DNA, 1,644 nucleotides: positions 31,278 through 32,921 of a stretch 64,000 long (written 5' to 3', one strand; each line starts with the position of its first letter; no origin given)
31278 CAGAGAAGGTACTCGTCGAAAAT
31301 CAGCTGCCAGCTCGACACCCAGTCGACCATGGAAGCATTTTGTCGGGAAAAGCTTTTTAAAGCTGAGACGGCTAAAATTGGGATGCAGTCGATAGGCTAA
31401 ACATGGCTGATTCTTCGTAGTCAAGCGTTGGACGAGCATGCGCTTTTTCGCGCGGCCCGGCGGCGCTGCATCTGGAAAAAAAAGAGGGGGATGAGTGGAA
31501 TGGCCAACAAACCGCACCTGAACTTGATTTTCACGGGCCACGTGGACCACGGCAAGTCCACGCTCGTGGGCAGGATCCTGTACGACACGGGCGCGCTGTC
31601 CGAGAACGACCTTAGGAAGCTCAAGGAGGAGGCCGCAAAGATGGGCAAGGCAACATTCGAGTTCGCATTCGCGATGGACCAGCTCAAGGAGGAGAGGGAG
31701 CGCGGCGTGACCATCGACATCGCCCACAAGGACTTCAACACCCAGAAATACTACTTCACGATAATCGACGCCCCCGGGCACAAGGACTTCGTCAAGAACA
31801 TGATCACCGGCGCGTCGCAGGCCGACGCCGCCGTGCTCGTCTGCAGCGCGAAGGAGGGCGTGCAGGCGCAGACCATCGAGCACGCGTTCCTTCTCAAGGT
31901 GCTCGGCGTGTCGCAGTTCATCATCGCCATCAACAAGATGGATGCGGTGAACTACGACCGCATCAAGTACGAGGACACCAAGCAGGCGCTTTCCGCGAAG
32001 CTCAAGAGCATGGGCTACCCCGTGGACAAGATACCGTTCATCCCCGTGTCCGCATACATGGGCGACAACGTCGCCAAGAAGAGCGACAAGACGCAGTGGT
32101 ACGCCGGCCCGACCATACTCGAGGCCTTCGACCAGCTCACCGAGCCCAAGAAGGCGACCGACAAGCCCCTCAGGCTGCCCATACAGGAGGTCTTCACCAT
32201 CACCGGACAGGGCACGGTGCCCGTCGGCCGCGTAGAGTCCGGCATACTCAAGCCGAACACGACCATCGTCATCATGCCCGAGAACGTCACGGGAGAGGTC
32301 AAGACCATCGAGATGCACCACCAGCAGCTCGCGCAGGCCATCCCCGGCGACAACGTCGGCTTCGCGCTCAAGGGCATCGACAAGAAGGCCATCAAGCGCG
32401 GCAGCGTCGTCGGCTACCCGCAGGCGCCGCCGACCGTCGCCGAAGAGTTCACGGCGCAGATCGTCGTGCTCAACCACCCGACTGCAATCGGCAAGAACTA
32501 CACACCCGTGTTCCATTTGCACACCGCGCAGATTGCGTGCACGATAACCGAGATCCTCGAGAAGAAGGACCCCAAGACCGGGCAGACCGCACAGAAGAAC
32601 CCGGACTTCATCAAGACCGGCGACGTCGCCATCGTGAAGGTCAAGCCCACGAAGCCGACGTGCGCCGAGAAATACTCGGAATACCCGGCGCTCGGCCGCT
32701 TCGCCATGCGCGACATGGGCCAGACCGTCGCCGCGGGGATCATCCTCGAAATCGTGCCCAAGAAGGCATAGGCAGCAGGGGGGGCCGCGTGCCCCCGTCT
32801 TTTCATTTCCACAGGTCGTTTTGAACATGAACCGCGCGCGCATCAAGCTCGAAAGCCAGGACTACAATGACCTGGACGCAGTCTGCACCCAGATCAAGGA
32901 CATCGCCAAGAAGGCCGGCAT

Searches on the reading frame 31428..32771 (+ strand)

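Call 80: search_protein_families(library=pfam, proteins=[window:31428-32771:+], max_evalue=0.001)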
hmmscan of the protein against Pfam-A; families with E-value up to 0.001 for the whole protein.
window:31428-32771:+ (447 aa): 7 families
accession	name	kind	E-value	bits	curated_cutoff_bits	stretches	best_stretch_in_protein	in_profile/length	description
PF00009.33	GTP_EFTU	-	1.7e-58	197.7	26.5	1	28-238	1-186/188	Elongation factor Tu GTP binding domain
PF22594.2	GTP-eEF1A_C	-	1.8e-38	131.4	27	1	340-439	1-100/101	GTP-eEF1A C-terminal domain-like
PF03143.23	GTP_EFTU_D3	-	1.8e-30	105.8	27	1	335-442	2-105/106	Elongation factor Tu C-terminal domain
PF03144.31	GTP_EFTU_D2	-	1.1e-18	67.9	30.3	1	262-328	1-72/73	Elongation factor Tu domain 2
PF01926.29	MMR_HSR1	-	2.1e-05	25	21.9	0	73-170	11-113/113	50S ribosome-binding GTPase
PF03193.22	RsgA_GTPase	-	9.2e-05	22.8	30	0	129-199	20-86/174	RsgA GTPase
PF14578.12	GTP_EFTU_D4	-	0.00017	21.8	23.8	1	264-317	19-73/86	Elongation factor Tu domain 4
